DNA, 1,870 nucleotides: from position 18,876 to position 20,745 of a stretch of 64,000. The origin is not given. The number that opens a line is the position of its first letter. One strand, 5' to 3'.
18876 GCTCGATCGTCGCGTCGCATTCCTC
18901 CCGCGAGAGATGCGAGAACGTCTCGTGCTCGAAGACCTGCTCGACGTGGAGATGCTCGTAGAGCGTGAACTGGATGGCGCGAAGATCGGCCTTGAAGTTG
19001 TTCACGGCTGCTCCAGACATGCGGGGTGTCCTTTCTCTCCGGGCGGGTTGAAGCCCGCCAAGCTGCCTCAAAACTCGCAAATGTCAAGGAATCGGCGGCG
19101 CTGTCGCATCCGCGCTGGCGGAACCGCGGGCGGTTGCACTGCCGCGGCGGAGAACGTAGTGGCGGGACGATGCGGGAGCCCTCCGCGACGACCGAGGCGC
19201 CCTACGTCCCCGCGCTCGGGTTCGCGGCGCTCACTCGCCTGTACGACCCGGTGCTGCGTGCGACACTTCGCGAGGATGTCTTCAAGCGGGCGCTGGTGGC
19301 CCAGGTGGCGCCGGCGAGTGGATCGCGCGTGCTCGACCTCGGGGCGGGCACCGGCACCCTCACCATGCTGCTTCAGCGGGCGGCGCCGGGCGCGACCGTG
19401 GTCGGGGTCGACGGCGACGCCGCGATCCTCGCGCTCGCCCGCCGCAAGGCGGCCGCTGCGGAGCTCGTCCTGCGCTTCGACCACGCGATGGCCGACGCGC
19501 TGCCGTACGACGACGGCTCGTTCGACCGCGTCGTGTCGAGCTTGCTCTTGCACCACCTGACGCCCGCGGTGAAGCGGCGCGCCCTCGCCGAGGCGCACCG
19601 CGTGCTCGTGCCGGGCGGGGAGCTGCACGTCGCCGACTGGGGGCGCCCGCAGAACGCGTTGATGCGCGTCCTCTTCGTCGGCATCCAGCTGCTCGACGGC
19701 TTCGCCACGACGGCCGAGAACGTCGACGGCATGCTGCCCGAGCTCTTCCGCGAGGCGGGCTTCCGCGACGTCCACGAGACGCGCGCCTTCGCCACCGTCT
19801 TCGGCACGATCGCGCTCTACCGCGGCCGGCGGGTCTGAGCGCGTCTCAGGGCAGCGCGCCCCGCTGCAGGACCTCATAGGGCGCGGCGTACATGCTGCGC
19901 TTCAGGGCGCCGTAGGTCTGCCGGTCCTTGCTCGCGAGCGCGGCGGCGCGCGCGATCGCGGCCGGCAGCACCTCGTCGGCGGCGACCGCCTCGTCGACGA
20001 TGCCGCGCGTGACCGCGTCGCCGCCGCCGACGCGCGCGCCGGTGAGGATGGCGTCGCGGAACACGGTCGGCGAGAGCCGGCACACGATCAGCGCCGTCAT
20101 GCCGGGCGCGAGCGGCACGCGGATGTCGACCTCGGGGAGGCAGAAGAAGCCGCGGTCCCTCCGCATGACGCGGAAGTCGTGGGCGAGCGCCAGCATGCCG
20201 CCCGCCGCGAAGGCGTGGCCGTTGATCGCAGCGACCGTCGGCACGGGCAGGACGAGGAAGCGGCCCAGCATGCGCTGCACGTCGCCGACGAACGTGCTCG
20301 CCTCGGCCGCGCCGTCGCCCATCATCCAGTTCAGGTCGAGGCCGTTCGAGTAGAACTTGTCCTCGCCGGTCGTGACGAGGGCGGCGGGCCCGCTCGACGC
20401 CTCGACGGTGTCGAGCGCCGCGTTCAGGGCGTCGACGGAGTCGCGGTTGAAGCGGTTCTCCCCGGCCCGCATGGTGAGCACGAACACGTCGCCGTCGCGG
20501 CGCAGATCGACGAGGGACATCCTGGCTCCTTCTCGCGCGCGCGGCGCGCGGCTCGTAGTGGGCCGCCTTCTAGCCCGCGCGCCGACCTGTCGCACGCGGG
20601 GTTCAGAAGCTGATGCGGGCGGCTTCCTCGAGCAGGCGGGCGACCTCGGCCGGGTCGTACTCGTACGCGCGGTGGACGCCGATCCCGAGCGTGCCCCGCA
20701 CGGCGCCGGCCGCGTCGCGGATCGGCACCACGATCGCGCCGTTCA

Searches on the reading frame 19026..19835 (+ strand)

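Call 13: search_protein_families(library=pfam, proteins=[window:19026-19835:+], max_evalue=0.01)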
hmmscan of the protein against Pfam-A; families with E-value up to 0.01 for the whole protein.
window:19026-19835:+ (270 aa): 11 families
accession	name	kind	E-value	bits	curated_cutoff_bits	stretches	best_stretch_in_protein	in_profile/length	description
PF13649.12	Methyltransf_25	-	4.4e-24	85.4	27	1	102-198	1-97/97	Methyltransferase domain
PF08241.18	Methyltransf_11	-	2.2e-21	76.8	21.2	1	103-200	1-93/95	Methyltransferase domain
PF01209.24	Ubie_methyltran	-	2.6e-16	60.2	20.1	1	84-217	33-166/233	ubiE/COQ5 methyltransferase family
PF13847.12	Methyltransf_31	-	5e-16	59.1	27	1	98-206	3-113/145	Methyltransferase domain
PF08242.18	Methyltransf_12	-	1.6e-15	58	30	1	103-200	1-98/98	Methyltransferase domain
PF05175.20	MTS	-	1.7e-11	44.5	23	1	88-213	21-150/170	Methyltransferase small domain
PF13489.12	Methyltransf_23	-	1.1e-10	41.9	27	1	89-250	11-163/164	Methyltransferase domain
PF07021.18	MetW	-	0.00035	20.7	21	1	97-175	12-85/193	Methionine biosynthesis protein MetW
PF02353.26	CMAS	-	0.0035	17.1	27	1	97-203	61-165/273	Mycolic acid cyclopropane synthetase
PF06325.19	PrmA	-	0.0081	16.1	22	1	98-180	161-244/296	Ribosomal protein L11 methyltransferase (PrmA)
PF20922.3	Anamorsin_N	-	0.0097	16.1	27.1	0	161-204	47-89/163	Anamorsin, N-terminal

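Call 14: search_protein_families(library=ncbifam, proteins=[window:19026-19835:+], max_evalue=0.01)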
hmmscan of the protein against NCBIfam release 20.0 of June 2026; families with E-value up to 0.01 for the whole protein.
window:19026-19835:+ (270 aa): 67 families (the best 25 are shown)
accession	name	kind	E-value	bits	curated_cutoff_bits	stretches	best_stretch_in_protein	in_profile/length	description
NF043040.1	corrin_prot_MT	hypoth_equivalog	1.7e-29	102.8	180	1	84-259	28-209/216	corrinoid protein-associated methyltransferase CpaM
TIGR01934.1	MenG_MenH_UbiE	subfamily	5.3e-20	71.7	158.35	1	84-214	25-153/223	ubiquinone/menaquinone biosynthesis methyltransferase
NF045667.1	MTase_DVU1556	equivalog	2.6e-18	66.3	155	1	89-210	13-127/213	DVU_1556 family methyltransferase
NF001244.0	PRK00216.1-5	equivalog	7e-18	64.8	216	1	84-215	34-166/236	bifunctional demethylmenaquinone methyltransferase/2-methoxy-6-polyprenyl-1,4-benzoquinol methylase UbiE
NF001241.0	PRK00216.1-2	equivalog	2e-17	63.6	327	1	82-218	35-163/231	demethylmenaquinone methyltransferase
NF052510.1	methyltran_MpqE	exception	3.6e-17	62.5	335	1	84-217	32-166/234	methyl-plastoquinone biosynthesis methyltransferase MpqE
NF047649.1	MTase_UXPK_star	exception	1e-16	60.8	460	1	98-204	77-183/283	methyltransferase/UXPK-star double selenoprotein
NF041537.1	ArsM_AhpD_UU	exception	3.9e-16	58.8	510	1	98-204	76-182/345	arsenite methyltransferase/AhpD domain selenoprotein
NF001240.0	PRK00216.1-1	equivalog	8.8e-16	57.7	378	1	84-214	49-180/251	bifunctional demethylmenaquinone methyltransferase/2-methoxy-6-polyprenyl-1,4-benzoquinol methylase UbiE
NF001242.0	PRK00216.1-3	equivalog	4e-14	52.6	351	1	85-207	55-180/258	bifunctional demethylmenaquinone methyltransferase/2-methoxy-6-polyprenyl-1,4-benzoquinol methylase UbiE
NF008823.0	PRK11873.1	subfamily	1.5e-13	50.9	263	1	98-248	77-225/272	arsenite methyltransferase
NF004851.0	PRK06202.1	equivalog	2.5e-12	46.7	243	1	84-191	46-155/237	hypothetical protein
NF041536.1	ArsM_DUF2284_UU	exception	1.1e-11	43.8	575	1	98-204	76-182/459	arsenite methyltransferase/DUF2284 domain selenoprotein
TIGR02752.1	MenG_heptapren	equivalog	1.2e-11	44.6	419.85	1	91-216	38-163/231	demethylmenaquinone methyltransferase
NF045825.1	FAmtase_mtf2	equivalog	1.7e-11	43.8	400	1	92-207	53-163/248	fatty-acid O-methyltransferase Mtf2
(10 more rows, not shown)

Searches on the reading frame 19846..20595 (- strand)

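Call 13: search_protein_families(library=pfam, proteins=[window:19846-20595:-], max_evalue=0.01)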
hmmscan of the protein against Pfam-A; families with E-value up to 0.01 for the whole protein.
window:19846-20595:- (249 aa): 2 families
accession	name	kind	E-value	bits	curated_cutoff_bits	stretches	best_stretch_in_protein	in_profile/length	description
PF00378.25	ECH_1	-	1.4e-29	103.6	27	1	37-239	6-209/251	Enoyl-CoA hydratase/isomerase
PF16113.10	ECH_2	-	2.2e-11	44.3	27.2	1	40-228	6-195/335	Enoyl-CoA hydratase/isomerase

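Call 14: search_protein_families(library=ncbifam, proteins=[window:19846-20595:-], max_evalue=0.01)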
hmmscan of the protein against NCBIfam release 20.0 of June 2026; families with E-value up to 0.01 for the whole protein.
window:19846-20595:- (249 aa): 65 families (the best 25 are shown)
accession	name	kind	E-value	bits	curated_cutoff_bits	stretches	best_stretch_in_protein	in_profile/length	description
NF004858.0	PRK06213.1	equivalog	1.5e-27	96.8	171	1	28-239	4-213/230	crotonase/enoyl-CoA hydratase family protein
NF046063.1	oxepin_alt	equivalog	1.9e-22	80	300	1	30-243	3-220/254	oxepin-CoA hydrolase, alternative type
NF004840.0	PRK06190.1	equivalog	5.9e-20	72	253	1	27-236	4-214/260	enoyl-CoA hydratase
NF004525.0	PRK05870.1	equivalog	8.8e-20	71.7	285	1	26-238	2-213/249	enoyl-CoA hydratase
NF005700.0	PRK07511.1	subfamily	1.9e-19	70.3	274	1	30-242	6-222/260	enoyl-CoA hydratase family protein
NF006566.0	PRK09076.1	subfamily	2.4e-19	69.9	286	1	26-233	4-212/260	enoyl-CoA hydratase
NF005496.0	PRK07110.1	domain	2.4e-19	69.5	215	1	40-238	20-214/249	polyketide synthase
NF005073.0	PRK06495.1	subfamily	9.5e-19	67.7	296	1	33-235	10-211/257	enoyl-CoA hydratase/isomerase family protein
NF051848.1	EnCoAHydtEchA19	equivalog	1.6e-18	67.2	400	1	30-237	3-214/258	enoyl-CoA hydratase EchA19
NF005891.0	PRK07854.1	equivalog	4.5e-18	65.8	237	1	29-221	2-191/243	enoyl-CoA hydratase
NF008727.0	PRK11730.1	equivalog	5.9e-17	61.2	870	1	40-220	22-204/717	fatty acid oxidation complex subunit alpha FadB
NF006699.0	PRK09245.1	subfamily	6.8e-17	61.6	354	1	27-232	3-217/266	crotonase/enoyl-CoA hydratase family protein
NF005803.0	PRK07658.1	equivalog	8.3e-17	61.4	313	1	28-234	3-210/257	enoyl-CoA hydratase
NF002936.2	PRK03580.1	equivalog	1.1e-16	60.9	500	1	68-233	46-209/261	crotonobetainyl-CoA hydratase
NF004475.0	PRK05809.1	subfamily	4e-16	59.3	394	1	29-224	6-203/260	short-chain-enoyl-CoA hydratase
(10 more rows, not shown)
